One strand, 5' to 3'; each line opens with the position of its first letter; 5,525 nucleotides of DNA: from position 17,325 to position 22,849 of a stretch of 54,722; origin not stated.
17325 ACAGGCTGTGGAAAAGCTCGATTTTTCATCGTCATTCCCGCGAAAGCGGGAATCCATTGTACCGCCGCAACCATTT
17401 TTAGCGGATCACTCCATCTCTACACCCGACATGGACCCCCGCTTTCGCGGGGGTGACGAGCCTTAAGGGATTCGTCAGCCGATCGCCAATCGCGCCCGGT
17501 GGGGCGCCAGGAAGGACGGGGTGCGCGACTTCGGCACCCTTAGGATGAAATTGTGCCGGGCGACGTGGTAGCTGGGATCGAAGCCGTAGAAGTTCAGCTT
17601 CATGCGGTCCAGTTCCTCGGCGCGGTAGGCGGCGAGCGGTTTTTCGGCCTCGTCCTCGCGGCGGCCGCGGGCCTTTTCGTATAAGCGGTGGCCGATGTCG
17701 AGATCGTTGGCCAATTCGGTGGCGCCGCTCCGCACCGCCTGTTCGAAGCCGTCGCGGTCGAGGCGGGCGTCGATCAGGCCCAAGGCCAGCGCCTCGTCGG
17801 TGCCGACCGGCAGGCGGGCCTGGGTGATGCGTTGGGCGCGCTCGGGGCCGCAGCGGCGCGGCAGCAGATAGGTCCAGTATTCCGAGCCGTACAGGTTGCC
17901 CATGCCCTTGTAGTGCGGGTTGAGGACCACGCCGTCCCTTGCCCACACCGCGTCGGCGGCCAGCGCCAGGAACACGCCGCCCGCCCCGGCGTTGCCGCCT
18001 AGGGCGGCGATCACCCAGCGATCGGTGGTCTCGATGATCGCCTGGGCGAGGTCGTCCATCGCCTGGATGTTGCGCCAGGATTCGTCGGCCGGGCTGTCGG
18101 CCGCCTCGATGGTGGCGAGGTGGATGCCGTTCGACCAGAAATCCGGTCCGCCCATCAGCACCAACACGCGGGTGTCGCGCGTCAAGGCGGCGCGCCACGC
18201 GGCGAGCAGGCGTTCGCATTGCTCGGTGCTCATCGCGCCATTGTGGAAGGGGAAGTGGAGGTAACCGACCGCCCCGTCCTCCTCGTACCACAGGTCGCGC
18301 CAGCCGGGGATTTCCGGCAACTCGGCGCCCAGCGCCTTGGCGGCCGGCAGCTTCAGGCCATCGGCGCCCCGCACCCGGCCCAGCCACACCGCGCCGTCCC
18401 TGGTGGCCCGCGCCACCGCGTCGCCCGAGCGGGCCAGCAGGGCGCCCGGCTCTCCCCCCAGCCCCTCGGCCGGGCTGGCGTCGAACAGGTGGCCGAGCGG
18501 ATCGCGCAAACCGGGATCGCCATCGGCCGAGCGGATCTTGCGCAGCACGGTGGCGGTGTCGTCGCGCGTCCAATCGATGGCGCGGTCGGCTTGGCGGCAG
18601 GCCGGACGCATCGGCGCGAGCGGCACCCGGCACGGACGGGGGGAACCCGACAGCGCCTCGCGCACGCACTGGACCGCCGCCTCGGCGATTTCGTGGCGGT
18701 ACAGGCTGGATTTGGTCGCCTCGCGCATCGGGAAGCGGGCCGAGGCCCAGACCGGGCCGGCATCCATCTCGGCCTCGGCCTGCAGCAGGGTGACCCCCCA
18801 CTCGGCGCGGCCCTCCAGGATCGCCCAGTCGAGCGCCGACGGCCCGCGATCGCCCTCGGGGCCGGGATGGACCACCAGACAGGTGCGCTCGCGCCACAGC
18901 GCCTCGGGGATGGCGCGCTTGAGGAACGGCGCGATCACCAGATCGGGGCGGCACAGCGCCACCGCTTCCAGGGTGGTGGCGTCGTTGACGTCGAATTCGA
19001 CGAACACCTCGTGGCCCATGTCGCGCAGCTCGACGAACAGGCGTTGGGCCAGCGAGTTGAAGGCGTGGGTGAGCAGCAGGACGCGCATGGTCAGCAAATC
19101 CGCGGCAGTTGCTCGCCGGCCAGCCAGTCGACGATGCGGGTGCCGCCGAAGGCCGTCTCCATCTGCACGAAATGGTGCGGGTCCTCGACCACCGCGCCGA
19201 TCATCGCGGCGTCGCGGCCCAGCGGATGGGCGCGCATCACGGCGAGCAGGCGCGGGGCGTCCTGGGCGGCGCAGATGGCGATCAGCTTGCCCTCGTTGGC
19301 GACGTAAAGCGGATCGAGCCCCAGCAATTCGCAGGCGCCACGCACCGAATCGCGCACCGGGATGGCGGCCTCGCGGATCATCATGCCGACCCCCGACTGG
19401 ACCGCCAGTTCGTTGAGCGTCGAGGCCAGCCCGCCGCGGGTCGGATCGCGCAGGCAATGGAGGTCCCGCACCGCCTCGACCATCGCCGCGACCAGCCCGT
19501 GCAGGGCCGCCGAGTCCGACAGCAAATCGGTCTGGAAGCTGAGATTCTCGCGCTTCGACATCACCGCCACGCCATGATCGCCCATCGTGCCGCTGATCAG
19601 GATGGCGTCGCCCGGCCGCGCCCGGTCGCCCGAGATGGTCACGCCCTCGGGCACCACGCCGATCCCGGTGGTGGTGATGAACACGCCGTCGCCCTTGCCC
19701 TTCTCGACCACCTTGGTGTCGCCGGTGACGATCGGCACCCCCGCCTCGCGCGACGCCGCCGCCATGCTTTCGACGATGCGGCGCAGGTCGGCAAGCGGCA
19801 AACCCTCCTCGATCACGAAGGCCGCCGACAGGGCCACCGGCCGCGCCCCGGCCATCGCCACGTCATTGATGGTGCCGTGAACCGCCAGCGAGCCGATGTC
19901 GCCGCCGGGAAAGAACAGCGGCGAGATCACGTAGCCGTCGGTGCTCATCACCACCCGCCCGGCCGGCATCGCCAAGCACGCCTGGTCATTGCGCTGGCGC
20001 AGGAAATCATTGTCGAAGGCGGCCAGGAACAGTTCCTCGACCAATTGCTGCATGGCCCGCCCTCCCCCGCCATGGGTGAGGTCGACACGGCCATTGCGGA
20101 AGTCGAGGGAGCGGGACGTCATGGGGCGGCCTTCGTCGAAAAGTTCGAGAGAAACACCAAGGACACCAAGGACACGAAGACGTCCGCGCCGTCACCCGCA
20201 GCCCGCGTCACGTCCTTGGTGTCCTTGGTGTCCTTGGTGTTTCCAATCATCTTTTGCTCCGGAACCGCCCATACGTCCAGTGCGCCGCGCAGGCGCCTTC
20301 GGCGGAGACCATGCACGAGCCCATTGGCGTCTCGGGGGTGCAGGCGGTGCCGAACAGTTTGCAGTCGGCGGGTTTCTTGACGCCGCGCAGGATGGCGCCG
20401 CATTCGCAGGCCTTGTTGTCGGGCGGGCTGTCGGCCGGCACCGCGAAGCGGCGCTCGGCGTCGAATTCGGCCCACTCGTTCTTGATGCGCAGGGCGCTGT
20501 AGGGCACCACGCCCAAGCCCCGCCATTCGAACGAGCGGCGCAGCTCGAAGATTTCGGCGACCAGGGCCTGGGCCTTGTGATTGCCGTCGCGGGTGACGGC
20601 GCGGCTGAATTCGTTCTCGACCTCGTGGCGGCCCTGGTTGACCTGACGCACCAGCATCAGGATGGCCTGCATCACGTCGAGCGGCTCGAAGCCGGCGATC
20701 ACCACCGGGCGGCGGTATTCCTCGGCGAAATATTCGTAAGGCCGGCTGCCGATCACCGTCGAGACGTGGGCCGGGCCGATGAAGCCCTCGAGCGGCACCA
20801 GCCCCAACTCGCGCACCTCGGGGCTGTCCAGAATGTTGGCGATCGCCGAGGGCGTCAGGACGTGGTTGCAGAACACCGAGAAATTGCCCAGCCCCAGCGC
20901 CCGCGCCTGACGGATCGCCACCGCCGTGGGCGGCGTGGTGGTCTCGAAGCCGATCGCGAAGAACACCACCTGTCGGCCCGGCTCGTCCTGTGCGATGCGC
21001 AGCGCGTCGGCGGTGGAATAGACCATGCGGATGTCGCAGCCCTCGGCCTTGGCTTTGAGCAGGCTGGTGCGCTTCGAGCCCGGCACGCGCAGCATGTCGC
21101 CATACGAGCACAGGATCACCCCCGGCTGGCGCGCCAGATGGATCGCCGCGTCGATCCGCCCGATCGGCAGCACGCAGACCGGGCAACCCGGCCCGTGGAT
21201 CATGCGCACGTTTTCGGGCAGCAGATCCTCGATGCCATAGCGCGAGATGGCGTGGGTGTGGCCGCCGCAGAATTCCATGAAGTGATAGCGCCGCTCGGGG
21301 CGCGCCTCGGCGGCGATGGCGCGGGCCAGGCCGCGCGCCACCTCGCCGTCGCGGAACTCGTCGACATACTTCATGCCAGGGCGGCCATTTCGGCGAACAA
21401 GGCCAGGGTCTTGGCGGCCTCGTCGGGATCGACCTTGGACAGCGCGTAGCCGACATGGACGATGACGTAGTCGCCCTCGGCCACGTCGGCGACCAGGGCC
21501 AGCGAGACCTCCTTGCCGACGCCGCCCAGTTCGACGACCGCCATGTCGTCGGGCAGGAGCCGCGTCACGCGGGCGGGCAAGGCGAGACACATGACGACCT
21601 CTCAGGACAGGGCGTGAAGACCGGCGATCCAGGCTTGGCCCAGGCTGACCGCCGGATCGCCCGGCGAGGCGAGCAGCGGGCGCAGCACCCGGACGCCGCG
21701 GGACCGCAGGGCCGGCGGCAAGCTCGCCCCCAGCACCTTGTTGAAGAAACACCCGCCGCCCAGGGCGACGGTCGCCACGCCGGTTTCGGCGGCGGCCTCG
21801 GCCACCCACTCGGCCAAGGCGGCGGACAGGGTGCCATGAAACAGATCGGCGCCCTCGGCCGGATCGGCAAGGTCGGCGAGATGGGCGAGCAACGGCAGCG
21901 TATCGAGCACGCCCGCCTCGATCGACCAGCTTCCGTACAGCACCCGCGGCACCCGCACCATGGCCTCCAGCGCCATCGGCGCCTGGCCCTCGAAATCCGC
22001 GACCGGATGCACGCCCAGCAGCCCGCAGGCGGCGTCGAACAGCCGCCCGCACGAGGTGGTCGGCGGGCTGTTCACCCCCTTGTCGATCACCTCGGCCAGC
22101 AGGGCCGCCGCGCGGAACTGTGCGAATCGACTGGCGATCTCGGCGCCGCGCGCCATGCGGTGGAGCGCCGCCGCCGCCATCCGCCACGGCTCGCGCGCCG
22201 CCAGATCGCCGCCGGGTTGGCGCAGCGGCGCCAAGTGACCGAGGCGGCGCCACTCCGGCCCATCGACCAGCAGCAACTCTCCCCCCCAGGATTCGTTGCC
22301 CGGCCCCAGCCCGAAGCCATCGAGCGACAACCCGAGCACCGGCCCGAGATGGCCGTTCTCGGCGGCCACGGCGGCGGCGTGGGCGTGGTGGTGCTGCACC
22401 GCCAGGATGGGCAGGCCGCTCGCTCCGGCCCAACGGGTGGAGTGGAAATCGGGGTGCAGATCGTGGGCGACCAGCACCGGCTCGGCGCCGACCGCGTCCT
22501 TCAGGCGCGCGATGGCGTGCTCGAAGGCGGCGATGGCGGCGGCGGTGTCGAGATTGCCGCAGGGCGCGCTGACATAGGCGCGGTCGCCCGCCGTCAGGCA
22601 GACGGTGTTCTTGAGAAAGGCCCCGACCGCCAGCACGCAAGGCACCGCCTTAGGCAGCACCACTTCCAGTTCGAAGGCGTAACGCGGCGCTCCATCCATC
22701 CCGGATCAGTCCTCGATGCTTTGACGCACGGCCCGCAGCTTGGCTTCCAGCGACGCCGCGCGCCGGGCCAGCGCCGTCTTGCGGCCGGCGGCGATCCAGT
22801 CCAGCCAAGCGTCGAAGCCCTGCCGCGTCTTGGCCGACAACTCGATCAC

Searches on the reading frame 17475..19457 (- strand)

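Call 77: search_protein_families(library=ncbifam, proteins=[window:17475-19457:-], max_evalue=0.00001)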
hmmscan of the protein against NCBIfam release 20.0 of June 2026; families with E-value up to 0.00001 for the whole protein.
window:17475-19457:- (660 aa): 25 families
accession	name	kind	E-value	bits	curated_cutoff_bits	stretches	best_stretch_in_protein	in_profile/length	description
NF004525.0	PRK05870.1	equivalog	9.7e-11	42.1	285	1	403-567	21-182/249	enoyl-CoA hydratase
NF046063.1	oxepin_alt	equivalog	7.9e-10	38.6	300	1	403-562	18-177/254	oxepin-CoA hydrolase, alternative type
TIGR00460.1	fmt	equivalog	1.3e-09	37.6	201.5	1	151-310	60-227/315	methionyl-tRNA formyltransferase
NF005498.0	PRK07112.1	equivalog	5.8e-09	35.8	250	1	408-565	30-183/258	enoyl-CoA hydratase/isomerase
NF005804.0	PRK07659.1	equivalog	2.4e-08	33.8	311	1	405-576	26-193/260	enoyl-CoA hydratase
TIGR02280.1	PaaB1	equivalog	4.6e-08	32.9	345.15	1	417-586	31-199/256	2-(1,2-epoxy-1,2-dihydrophenyl)acetyl-CoA isomerase PaaG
NF006108.0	PRK08259.1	equivalog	1.2e-07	31.5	273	1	403-586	21-195/256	crotonase/enoyl-CoA hydratase family protein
NF004519.0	PRK05864.1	equivalog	1.5e-07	31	337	1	450-570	82-200/276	enoyl-CoA hydratase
NF004840.0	PRK06190.1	equivalog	1.7e-07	31.1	253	1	400-586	19-202/260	enoyl-CoA hydratase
NF051848.1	EnCoAHydtEchA19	equivalog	3.1e-07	30.2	400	1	404-570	19-185/258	enoyl-CoA hydratase EchA19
NF005073.0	PRK06495.1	subfamily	4.1e-07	29.6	296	1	409-591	27-205/257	enoyl-CoA hydratase/isomerase family protein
NF004858.0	PRK06213.1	equivalog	6.4e-07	29.3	171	1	408-599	25-210/230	crotonase/enoyl-CoA hydratase family protein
NF004857.0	PRK06210.1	equivalog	9.4e-07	28.5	341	1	422-585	47-216/275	enoyl-CoA hydratase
NF005595.0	PRK07327.1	subfamily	1.2e-06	27.9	292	1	417-586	44-208/271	enoyl-CoA hydratase/isomerase family protein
NF004781.0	PRK06127.1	subfamily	2.3e-06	27.5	291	1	391-584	15-210/269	enoyl-CoA hydratase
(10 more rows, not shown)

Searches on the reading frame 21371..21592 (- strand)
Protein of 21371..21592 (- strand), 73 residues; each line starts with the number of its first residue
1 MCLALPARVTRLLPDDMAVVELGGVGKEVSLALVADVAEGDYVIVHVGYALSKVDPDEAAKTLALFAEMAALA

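Call 98: find_encoding_contigs(protein=window:21371-21592:-, flank=6000, max_places=10)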
Protein window:21371-21592:- (73 aa): 5 contigs read that carry it; 5 places shown.
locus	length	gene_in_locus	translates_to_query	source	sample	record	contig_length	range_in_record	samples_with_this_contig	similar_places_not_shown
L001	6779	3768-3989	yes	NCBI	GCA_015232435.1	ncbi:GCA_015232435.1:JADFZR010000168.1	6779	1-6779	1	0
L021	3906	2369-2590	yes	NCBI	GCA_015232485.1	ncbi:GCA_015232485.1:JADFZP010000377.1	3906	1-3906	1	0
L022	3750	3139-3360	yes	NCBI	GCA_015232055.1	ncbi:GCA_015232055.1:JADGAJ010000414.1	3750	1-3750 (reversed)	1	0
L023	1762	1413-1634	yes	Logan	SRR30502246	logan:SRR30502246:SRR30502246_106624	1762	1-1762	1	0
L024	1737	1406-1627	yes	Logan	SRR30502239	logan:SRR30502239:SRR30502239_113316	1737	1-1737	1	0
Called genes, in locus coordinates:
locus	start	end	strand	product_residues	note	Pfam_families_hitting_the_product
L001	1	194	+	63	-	?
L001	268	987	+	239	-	-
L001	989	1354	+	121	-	-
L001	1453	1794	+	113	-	PF01155:HypA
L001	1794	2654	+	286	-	PF02492:cobW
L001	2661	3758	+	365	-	PF17788:HypF_C, PF22521:HypF_C_2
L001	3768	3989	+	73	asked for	PF01455:HupF_HypC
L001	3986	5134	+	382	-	PF01924:HypD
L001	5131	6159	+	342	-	PF00586:AIRS, PF02769:AIRS_C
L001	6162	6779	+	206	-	PF00551:Formyl_trans_N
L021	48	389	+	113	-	PF01155:HypA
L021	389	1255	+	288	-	PF02492:cobW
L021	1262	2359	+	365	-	PF17788:HypF_C, PF22521:HypF_C_2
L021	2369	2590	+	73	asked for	PF01455:HupF_HypC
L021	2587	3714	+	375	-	PF01924:HypD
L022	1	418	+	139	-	PF13310:Virulence_RhuM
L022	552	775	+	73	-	PF13310:Virulence_RhuM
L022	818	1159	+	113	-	PF01155:HypA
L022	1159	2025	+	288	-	PF02492:cobW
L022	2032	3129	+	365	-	PF17788:HypF_C, PF22521:HypF_C_2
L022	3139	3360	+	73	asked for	PF01455:HupF_HypC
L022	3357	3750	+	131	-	PF01924:HypD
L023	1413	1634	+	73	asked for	PF01455:HupF_HypC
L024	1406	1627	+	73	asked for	PF01455:HupF_HypC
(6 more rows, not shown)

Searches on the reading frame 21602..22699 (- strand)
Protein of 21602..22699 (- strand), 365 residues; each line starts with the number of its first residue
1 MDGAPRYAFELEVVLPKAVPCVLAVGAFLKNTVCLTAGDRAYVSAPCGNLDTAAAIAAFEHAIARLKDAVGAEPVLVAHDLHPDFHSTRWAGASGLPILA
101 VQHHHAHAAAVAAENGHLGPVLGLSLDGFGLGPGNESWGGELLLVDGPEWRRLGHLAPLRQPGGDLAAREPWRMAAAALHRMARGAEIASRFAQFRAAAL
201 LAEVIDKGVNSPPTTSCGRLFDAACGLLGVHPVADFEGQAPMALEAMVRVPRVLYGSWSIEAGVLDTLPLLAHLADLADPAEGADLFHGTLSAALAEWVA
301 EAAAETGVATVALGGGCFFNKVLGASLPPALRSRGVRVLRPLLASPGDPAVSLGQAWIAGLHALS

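Call 3: search_protein_families(library=pfam, proteins=[window:21602-22699:-], max_evalue=1)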
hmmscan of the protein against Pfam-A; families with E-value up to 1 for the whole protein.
window:21602-22699:- (365 aa): 3 families
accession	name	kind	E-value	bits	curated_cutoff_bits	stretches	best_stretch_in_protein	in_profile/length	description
PF22521.2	HypF_C_2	-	2.8e-65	220.9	27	1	123-355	1-241/241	Carbamoyltransferase, Kae1-like Domain, second subdomain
PF17788.7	HypF_C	-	1.3e-29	103.2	23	1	19-114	3-99/99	HypF Kae1-like domain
PF00814.31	TsaD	-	0.014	15.5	24.8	0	92-128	78-113/264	tRNA N6-adenosine threonylcarbamoyltransferase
